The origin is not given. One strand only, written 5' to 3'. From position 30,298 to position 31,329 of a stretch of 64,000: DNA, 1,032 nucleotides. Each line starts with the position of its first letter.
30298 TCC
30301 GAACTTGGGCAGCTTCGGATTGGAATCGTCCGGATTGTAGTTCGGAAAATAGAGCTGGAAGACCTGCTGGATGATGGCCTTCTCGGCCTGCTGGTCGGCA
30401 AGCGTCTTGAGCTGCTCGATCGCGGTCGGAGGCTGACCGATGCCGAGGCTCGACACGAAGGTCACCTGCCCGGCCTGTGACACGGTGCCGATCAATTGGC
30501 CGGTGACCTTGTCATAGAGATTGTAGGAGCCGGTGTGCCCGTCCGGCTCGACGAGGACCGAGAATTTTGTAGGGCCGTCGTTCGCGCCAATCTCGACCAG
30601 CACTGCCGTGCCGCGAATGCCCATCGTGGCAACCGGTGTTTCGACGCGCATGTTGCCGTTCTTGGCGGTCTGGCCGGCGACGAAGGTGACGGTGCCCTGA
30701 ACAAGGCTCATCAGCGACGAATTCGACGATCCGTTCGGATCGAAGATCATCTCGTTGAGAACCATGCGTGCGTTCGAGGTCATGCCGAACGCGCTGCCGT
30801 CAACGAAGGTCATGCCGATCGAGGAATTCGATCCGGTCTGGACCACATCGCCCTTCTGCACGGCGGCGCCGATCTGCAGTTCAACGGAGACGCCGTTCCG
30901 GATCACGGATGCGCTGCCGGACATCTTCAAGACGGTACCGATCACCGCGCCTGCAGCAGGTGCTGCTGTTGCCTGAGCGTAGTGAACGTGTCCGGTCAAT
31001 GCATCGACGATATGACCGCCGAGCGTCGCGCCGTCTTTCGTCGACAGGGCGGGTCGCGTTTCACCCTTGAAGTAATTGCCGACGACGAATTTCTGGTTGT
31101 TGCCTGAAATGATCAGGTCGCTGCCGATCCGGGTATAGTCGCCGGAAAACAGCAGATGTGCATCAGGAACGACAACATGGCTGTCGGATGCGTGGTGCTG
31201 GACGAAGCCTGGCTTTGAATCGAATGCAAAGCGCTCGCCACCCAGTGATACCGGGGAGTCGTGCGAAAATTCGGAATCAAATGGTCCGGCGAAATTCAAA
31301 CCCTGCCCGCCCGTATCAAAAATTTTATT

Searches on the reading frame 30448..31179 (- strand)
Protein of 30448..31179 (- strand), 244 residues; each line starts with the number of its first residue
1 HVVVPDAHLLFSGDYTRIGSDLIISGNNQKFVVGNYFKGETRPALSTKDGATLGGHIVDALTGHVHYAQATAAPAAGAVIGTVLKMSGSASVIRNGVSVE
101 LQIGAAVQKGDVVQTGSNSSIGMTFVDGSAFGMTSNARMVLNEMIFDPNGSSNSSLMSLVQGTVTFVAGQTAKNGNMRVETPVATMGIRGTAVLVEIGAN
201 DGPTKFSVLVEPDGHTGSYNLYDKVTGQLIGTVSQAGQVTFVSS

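Call 32: search_dna_similar(query=window:30448-31179:-, collection=plasmids, mode=protein, max_rows=40, max_evalue=0.00001)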
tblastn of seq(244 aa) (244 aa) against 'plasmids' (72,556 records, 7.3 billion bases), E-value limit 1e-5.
Records with a match: 7; places in all: 7; records where one place covers at least 80% of the query: 0.
Best place of each record, by identity: <60% 7.
By first word of the organism name: Ruegeria 2; Caballeronia 2; Paraburkholderia 1; Ensifer 1; Shinella 1.
By predicted mobility (MOB-suite, as given by PLSDB): non-mobilizable 5; mobilizable 2.
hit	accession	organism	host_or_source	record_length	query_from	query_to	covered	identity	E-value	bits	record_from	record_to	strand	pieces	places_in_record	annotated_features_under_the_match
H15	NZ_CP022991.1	Paraburkholderia aromaticivorans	-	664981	81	198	48%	30.0%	1e-6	56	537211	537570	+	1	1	FecR domain-containing protein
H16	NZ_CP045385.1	Ruegeria sp. THAF33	pure culture,Surface of a polyethylene ...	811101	80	191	46%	31.3%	4e-7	58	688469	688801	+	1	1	FecR domain-containing protein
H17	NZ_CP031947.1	Ruegeria sp. AD91A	-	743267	80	191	46%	31.3%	5e-6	54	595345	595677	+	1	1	FecR domain-containing protein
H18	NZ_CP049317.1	Caballeronia sp. SBC2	whole organism,soil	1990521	86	200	47%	29.1%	2e-6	56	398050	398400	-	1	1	none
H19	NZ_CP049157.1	Caballeronia sp. SBC1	whole organism,soil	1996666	86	200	47%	29.1%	2e-6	56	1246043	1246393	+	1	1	none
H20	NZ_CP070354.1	Ensifer sp. PDNC004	cell culture,Plastic debris in ...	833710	101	190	37%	32.2%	2e-7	59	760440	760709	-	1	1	FecR domain-containing protein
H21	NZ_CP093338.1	Shinella sp. H4-D48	whole organism,grassland soil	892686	103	199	40%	29.6%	4e-6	55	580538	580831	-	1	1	FecR domain-containing protein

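Call 33: get_annotated_region(hit=H16, flank=9000)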
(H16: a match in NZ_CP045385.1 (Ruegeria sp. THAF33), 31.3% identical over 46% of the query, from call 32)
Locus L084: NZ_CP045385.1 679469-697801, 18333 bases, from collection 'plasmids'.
description: Ruegeria sp. THAF33 plasmid pTHAF33_a, complete sequence
organism: Ruegeria sp. THAF33 (NCBI taxid 2587853)
taxonomy: Bacteria; Pseudomonadota; Alphaproteobacteria; Rhodobacterales; Roseobacteraceae; Ruegeria; Ruegeria sp. THAF33
host: -; source: pure culture,Surface of a polyethylene microplastic particle present in tank 6 of a marine aquarium ...; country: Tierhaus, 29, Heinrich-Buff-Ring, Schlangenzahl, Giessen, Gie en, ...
typing (MOB-suite, as given by PLSDB): non-mobilizable
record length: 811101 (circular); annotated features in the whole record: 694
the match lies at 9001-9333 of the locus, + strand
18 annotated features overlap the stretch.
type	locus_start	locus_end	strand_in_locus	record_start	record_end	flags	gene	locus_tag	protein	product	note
CDS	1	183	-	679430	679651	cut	-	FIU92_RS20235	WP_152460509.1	hypothetical protein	-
CDS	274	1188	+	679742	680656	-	-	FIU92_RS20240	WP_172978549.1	AraC family transcriptional regulator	-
CDS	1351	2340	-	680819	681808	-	-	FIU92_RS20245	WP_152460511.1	HupE/UreJ family protein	-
CDS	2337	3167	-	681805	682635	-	-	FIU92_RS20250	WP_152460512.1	peptidylprolyl isomerase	-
CDS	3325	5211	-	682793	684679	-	-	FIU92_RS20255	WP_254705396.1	DUF3604 domain-containing protein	-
CDS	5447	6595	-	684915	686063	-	-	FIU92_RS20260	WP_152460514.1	energy transducer TonB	GO:0006810 - transport [Evidence IEA]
CDS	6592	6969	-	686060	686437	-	-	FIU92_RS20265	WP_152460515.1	biopolymer transporter ExbD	GO:0055085 - transmembrane transport [Evidence IEA]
CDS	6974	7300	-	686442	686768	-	-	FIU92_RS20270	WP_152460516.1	biopolymer transporter ExbD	GO:0055085 - transmembrane transport [Evidence IEA]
CDS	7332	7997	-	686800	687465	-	-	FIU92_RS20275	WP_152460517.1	MotA/TolQ/ExbB proton channel family protein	-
CDS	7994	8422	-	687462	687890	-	-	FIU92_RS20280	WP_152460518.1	hypothetical protein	-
CDS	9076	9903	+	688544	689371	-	-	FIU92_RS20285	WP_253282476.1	FecR domain-containing protein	-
CDS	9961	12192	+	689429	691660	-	-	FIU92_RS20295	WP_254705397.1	adenylate/guanylate cyclase domain-containing protein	-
CDS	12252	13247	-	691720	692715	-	-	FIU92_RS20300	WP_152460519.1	ABC transporter ATP-binding protein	-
CDS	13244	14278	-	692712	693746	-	-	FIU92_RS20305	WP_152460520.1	Gfo/Idh/MocA family oxidoreductase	-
CDS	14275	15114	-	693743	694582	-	-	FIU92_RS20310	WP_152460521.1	carbohydrate ABC transporter permease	GO:0008643 - carbohydrate transport [Evidence IEA]; GO:0055085 - transmembrane transport [Evidence IEA]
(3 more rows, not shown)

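Call 34: get_annotated_region(hit=H20, flank=9000)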
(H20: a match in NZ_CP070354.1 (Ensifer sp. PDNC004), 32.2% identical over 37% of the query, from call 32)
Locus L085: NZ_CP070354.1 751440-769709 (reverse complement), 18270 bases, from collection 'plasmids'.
description: Ensifer sp. PDNC004 plasmid unnamed_2, complete sequence
organism: Ensifer sp. PDNC004 (NCBI taxid 2811423)
taxonomy: Bacteria; Pseudomonadota; Alphaproteobacteria; Hyphomicrobiales; Rhizobiaceae; Ensifer; Ensifer sp. PDNC004
host: -; source: cell culture,Plastic debris in land/lake environment; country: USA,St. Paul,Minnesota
typing (MOB-suite, as given by PLSDB): non-mobilizable
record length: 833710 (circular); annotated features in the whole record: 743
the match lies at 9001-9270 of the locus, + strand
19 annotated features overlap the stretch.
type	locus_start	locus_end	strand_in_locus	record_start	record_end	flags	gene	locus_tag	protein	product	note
CDS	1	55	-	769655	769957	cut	-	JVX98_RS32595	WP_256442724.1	PepSY domain-containing protein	-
CDS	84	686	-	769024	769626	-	-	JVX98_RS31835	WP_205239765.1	helix-turn-helix domain-containing protein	GO:0006355 - regulation of DNA-templated transcription [Evidence IEA]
CDS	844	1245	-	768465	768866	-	-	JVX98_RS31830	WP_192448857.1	DUF2946 family protein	-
CDS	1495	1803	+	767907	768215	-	-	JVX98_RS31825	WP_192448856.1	hypothetical protein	-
CDS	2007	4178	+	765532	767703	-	-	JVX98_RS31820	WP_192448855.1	SulP family inorganic anion transporter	GO:0008272 - sulfate transport [Evidence IEA]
CDS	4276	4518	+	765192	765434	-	-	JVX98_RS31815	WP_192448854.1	hypothetical protein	-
CDS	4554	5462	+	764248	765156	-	-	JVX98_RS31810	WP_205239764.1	AraC family transcriptional regulator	-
CDS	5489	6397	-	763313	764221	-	-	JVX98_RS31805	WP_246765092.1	MBL fold metallo-hydrolase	-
CDS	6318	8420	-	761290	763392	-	-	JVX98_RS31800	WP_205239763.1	adenylate/guanylate cyclase domain-containing protein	-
CDS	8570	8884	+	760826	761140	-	-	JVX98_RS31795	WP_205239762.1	tetratricopeptide repeat protein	-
CDS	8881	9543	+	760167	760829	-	-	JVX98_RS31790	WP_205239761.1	FecR domain-containing protein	-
CDS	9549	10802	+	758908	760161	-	-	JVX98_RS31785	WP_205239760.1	NHLP bacteriocin system secretion protein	-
CDS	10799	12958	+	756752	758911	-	-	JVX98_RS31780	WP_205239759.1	NHLP family bacteriocin export ABC transporter peptidase/permease/ATPase subunit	GO:0006508 - proteolysis [Evidence IEA]; GO:0055085 - transmembrane transport [Evidence IEA]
CDS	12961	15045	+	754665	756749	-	-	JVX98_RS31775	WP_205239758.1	ATP-binding cassette domain-containing protein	-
CDS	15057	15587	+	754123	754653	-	-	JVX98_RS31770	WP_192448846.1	cyclic nucleotide-binding domain-containing protein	-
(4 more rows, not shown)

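Call 50: get_annotated_region(hit=H15, flank=5000)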
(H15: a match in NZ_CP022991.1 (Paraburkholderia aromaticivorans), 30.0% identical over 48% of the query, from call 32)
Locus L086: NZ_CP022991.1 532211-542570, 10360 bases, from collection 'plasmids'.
description: Paraburkholderia aromaticivorans strain BN5 plasmid pBN1, complete sequence
organism: Paraburkholderia aromaticivorans (NCBI taxid 2026199)
taxonomy: Bacteria; Pseudomonadota; Betaproteobacteria; Burkholderiales; Burkholderiaceae; Paraburkholderia; Paraburkholderia aromaticivorans
host: -; source: -; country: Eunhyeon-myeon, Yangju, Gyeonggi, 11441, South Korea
typing (MOB-suite, as given by PLSDB): non-mobilizable
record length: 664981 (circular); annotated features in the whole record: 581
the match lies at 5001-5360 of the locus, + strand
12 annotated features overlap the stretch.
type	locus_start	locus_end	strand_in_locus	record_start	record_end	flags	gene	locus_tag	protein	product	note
CDS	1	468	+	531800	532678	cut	-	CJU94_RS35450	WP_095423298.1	helix-turn-helix transcriptional regulator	-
CDS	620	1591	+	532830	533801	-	-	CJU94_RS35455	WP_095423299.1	AraC family transcriptional regulator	GO:0006355 - regulation of DNA-templated transcription [Evidence IEA]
CDS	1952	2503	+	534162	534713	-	-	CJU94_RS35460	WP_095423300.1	carboxymuconolactone decarboxylase family protein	-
CDS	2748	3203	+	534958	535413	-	-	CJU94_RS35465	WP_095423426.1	RidA family protein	-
CDS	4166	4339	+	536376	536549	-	-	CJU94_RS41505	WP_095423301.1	hypothetical protein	-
CDS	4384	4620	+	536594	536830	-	-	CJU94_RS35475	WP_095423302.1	hypothetical protein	-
CDS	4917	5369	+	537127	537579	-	-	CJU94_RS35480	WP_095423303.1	FecR domain-containing protein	-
CDS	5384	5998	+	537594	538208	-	-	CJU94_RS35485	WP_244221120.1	OmpA family protein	-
CDS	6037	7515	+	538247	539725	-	-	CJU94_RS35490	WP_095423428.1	CHASE2 domain-containing protein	-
CDS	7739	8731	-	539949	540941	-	-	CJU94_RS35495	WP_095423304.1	SDR family NAD(P)-dependent oxidoreductase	-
CDS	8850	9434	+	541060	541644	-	-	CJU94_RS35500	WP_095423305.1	TetR/AcrR family transcriptional regulator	GO:0006355 - regulation of DNA-templated transcription [Evidence IEA]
CDS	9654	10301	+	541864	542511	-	-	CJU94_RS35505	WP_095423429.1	DUF429 domain-containing protein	-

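Call 51: get_annotated_region(hit=H21, flank=8000)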
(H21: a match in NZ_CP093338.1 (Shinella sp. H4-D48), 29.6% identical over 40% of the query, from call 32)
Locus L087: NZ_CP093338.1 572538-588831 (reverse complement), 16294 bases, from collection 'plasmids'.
description: Shinella sp. H4-D48 plasmid p1, complete sequence
organism: Shinella sp. H4-D48 (NCBI taxid 2925841)
taxonomy: Bacteria; Pseudomonadota; Alphaproteobacteria; Hyphomicrobiales; Rhizobiaceae; Shinella; Shinella sp. H4-D48
host: -; source: whole organism,grassland soil; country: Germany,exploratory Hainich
typing (MOB-suite, as given by PLSDB): non-mobilizable
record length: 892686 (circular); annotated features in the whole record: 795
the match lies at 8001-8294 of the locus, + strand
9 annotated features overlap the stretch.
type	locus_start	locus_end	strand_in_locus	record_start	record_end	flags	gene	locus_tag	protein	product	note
CDS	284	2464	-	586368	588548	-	-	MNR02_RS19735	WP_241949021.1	SulP family inorganic anion transporter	GO:0008272 - sulfate transport [Evidence IEA]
CDS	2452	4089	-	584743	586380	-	-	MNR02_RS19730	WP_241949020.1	ATP-binding cassette domain-containing protein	-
CDS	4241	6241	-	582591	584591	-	-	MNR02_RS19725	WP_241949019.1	cysteine peptidase family C39 domain-containing protein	GO:0006508 - proteolysis [Evidence IEA]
CDS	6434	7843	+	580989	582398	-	-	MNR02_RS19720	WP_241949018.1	hypothetical protein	-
CDS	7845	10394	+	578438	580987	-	-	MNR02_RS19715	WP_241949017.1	FecR domain-containing protein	-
CDS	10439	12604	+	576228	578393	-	-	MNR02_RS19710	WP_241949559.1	adenylate/guanylate cyclase domain-containing protein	-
CDS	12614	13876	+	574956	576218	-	-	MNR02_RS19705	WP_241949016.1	NHLP bacteriocin system secretion protein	-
CDS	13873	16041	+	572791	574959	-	-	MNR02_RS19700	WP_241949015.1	NHLP family bacteriocin export ABC transporter peptidase/permease/ATPase subunit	GO:0006508 - proteolysis [Evidence IEA]; GO:0055085 - transmembrane transport [Evidence IEA]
CDS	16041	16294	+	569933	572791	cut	-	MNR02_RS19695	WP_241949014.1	NHLP bacteriocin export ABC transporter permease/ATPase subunit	GO:0043213 - bacteriocin transport [Evidence IEA]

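Call 52: get_annotated_region(hit=H18, flank=5000)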
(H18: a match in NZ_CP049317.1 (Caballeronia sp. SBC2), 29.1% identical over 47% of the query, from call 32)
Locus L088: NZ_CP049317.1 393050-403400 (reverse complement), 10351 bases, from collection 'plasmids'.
description: Caballeronia sp. SBC2 plasmid pSBC2-1, complete sequence
organism: Caballeronia sp. SBC2 (NCBI taxid 2705547)
taxonomy: Bacteria; Pseudomonadota; Betaproteobacteria; Burkholderiales; Burkholderiaceae; Caballeronia; Caballeronia sp. SBC2
host: -; source: whole organism,soil; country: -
typing (MOB-suite, as given by PLSDB): mobilizable; relaxase MOBP
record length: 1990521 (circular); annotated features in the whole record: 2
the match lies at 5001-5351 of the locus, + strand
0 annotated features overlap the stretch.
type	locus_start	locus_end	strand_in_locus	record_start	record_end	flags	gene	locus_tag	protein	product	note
